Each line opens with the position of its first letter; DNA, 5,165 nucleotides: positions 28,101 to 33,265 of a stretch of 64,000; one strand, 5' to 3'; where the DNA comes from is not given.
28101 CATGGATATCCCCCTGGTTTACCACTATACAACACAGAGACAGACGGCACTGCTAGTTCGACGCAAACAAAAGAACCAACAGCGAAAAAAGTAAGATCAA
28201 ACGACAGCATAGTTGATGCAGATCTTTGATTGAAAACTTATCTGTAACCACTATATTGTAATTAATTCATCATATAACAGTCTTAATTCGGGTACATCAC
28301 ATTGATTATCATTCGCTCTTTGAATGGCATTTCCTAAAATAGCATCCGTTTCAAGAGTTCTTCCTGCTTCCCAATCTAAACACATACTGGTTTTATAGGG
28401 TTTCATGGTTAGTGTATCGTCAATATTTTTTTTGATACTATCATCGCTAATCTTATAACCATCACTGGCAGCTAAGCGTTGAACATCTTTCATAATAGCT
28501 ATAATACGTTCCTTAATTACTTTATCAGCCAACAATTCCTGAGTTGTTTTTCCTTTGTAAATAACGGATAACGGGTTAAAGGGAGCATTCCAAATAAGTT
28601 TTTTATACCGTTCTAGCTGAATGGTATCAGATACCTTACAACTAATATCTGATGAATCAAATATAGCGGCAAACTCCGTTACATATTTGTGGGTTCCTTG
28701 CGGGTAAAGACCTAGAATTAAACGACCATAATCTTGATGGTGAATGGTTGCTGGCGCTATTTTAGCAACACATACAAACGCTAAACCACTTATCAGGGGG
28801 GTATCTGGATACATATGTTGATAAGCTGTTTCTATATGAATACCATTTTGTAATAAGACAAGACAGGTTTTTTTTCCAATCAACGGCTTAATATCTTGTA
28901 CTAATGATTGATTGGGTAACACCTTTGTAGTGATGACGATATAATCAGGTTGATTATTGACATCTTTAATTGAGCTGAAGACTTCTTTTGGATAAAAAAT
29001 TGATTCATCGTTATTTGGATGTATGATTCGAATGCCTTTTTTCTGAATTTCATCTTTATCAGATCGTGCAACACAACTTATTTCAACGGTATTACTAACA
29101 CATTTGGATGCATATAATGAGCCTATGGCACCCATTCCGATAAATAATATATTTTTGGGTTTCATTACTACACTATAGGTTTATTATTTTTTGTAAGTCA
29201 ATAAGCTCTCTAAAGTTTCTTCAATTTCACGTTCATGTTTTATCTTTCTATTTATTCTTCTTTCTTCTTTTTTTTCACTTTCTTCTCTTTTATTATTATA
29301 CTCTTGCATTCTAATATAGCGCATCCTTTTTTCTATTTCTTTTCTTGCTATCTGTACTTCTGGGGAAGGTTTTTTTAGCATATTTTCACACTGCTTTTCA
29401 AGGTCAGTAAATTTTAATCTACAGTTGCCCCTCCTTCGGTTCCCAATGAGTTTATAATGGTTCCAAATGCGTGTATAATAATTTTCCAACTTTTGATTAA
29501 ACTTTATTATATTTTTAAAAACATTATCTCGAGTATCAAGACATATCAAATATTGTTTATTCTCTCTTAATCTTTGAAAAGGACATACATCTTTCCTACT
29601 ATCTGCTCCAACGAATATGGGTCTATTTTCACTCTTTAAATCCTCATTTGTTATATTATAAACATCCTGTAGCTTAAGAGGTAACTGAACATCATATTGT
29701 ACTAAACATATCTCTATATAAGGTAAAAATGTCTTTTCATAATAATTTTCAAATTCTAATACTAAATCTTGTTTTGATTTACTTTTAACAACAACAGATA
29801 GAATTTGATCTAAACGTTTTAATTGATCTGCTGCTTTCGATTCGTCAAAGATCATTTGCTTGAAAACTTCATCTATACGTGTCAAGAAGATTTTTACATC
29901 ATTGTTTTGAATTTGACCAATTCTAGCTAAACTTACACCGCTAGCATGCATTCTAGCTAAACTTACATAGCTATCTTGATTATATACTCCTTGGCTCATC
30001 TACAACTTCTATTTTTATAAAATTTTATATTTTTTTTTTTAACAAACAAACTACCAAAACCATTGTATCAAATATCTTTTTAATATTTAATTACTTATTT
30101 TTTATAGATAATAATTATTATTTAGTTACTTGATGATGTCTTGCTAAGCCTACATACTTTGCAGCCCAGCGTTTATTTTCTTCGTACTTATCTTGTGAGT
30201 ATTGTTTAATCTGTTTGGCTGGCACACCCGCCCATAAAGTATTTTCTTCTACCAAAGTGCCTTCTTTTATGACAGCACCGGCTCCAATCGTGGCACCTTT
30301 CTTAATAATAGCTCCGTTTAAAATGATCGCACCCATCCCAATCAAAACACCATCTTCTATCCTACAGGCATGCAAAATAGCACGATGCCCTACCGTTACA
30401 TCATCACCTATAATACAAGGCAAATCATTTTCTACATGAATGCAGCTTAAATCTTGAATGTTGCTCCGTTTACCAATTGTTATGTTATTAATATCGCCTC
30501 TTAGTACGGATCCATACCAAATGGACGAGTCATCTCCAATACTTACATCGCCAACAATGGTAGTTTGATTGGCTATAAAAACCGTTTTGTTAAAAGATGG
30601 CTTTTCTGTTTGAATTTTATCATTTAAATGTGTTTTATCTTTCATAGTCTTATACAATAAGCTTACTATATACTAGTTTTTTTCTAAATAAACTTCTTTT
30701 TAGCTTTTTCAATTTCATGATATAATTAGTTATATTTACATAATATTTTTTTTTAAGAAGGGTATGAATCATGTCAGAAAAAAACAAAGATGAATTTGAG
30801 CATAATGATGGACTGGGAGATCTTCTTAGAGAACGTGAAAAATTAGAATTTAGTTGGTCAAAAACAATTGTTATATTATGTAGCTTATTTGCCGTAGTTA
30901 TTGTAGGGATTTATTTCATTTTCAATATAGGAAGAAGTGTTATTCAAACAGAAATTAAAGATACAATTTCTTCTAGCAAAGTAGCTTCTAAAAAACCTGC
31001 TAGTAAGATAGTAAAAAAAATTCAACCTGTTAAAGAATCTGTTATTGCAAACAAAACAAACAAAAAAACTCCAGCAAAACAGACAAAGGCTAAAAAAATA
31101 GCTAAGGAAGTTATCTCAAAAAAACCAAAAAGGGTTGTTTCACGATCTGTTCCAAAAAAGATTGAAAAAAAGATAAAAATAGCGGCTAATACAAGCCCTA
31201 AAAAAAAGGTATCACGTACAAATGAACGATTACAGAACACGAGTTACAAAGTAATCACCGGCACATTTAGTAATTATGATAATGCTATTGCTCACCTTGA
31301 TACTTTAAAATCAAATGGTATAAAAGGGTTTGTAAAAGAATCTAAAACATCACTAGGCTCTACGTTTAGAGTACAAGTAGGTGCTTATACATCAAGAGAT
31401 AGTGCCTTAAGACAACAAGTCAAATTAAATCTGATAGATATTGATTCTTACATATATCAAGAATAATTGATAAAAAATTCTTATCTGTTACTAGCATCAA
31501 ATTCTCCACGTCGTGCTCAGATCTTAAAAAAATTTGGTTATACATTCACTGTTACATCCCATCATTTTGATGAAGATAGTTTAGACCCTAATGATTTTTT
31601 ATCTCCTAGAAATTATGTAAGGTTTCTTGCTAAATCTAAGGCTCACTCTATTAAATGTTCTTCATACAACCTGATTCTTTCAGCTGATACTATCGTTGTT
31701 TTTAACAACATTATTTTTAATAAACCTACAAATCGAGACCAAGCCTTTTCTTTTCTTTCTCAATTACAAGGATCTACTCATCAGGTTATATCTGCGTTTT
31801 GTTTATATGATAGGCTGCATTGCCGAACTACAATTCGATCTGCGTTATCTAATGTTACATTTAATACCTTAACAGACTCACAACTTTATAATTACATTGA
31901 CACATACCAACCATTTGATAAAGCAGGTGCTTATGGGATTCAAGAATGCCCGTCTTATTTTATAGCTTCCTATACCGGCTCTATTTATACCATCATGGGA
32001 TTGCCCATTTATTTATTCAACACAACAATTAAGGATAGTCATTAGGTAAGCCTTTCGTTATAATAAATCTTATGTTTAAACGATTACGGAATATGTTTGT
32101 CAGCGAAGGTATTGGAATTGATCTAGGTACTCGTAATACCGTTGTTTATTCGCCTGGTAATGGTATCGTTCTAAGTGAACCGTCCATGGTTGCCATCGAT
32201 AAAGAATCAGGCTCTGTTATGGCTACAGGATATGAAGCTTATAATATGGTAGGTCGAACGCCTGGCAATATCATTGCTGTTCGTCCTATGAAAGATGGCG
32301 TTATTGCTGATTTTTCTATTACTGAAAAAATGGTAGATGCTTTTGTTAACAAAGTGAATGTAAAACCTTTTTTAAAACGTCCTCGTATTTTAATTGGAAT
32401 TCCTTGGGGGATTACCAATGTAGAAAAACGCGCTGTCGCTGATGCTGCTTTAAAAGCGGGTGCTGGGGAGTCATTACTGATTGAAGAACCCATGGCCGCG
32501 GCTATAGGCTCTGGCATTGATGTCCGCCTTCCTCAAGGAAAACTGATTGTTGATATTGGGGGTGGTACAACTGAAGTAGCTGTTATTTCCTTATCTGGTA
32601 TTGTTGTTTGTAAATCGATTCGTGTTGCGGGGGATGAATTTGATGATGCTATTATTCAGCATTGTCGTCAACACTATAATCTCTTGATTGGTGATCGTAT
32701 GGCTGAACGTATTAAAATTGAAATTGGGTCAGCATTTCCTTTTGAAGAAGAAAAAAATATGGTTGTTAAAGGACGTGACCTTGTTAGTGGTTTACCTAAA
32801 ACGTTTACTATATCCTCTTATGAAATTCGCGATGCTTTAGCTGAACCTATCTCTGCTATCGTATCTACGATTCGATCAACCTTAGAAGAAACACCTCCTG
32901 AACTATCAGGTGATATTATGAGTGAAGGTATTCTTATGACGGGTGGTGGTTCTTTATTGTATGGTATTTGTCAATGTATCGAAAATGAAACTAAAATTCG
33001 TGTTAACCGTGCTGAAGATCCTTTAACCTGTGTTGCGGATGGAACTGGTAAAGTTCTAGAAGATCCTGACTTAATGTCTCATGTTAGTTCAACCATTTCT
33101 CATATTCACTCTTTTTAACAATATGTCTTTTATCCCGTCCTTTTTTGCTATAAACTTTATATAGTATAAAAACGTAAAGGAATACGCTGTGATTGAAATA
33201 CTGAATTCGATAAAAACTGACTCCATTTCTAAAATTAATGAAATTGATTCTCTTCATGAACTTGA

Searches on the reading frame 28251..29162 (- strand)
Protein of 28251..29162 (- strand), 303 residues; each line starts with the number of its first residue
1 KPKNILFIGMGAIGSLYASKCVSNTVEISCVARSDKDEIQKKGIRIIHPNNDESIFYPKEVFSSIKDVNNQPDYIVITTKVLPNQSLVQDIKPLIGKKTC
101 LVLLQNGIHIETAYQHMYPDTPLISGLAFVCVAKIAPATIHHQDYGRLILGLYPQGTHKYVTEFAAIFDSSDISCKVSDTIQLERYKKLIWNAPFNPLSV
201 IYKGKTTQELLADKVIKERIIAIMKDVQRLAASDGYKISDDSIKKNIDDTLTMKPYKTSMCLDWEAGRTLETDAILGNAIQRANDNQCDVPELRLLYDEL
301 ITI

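Call 75: search_protein_families(library=pfam, proteins=[window:28251-29162:-], max_evalue=0.00001)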
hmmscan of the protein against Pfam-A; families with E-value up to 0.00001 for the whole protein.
window:28251-29162:- (303 aa): 2 families
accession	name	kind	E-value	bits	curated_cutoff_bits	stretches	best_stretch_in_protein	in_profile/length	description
PF02558.23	ApbA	-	5.2e-29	101.2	22.2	1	5-154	1-149/150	Ketopantoate reductase PanE/ApbA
PF08546.17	ApbA_C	-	2e-25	90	22.7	1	181-300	2-121/125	Ketopantoate reductase PanE/ApbA C terminal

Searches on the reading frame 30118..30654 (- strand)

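Call 75: search_protein_families(library=pfam, proteins=[window:30118-30654:-], max_evalue=0.00001)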
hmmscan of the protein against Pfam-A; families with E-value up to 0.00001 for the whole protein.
window:30118-30654:- (178 aa): 3 families
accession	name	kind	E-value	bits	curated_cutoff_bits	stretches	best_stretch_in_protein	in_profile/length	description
PF00132.30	Hexapep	-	3.8e-17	61.6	27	1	97-130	2-35/36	Bacterial transferase hexapeptide (six repeats)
PF25084.1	LbH_EIF2B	-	9.8e-09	35.6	54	1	56-138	20-96/105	EIF2B subunit epsilon LbH domain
PF14602.12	Hexapep_2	-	1.1e-06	28.7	27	0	98-129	3-32/34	Hexapeptide repeat of succinyl-transferase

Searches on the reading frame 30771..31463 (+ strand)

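Call 75: search_protein_families(library=pfam, proteins=[window:30771-31463:+], max_evalue=0.00001)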
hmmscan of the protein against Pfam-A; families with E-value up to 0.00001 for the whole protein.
window:30771-31463:+ (231 aa): 1 family
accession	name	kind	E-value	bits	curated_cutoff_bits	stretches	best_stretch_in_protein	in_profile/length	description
PF05036.18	SPOR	-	9.8e-13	48.7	21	1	157-229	3-75/76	SPOR domain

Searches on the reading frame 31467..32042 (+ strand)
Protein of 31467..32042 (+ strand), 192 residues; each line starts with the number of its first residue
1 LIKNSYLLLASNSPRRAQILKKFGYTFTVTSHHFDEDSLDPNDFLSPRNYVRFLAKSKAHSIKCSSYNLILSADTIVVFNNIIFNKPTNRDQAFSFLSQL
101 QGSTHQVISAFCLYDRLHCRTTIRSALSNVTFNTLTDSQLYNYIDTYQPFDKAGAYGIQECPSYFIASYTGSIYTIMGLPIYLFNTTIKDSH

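Call 75: search_protein_families(library=pfam, proteins=[window:31467-32042:+], max_evalue=0.00001)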
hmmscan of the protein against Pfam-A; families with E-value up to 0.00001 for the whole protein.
window:31467-32042:+ (192 aa): 1 family
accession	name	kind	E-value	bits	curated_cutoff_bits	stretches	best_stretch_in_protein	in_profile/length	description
PF02545.19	Maf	-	1.4e-48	165.5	27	1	7-189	2-185/187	Maf-like protein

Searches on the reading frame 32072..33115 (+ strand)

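Call 75: search_protein_families(library=pfam, proteins=[window:32072-33115:+], max_evalue=0.00001)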
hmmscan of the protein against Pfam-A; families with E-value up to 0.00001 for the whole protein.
window:32072-33115:+ (348 aa): 4 families
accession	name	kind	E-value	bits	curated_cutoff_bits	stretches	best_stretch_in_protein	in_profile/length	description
PF06723.19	MreB_Mbl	-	3.9e-139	463.5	27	1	13-335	3-325/327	MreB/Mbl protein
PF14450.12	FtsA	-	3.2e-11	44.1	31.8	1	159-316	2-112/127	Cell division protein FtsA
PF00012.26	HSP70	-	1.6e-10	40.3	20.6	1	107-203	137-239/599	Hsp70 protein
PF00022.25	Actin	-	2e-07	30.4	27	0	65-200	57-189/410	Actin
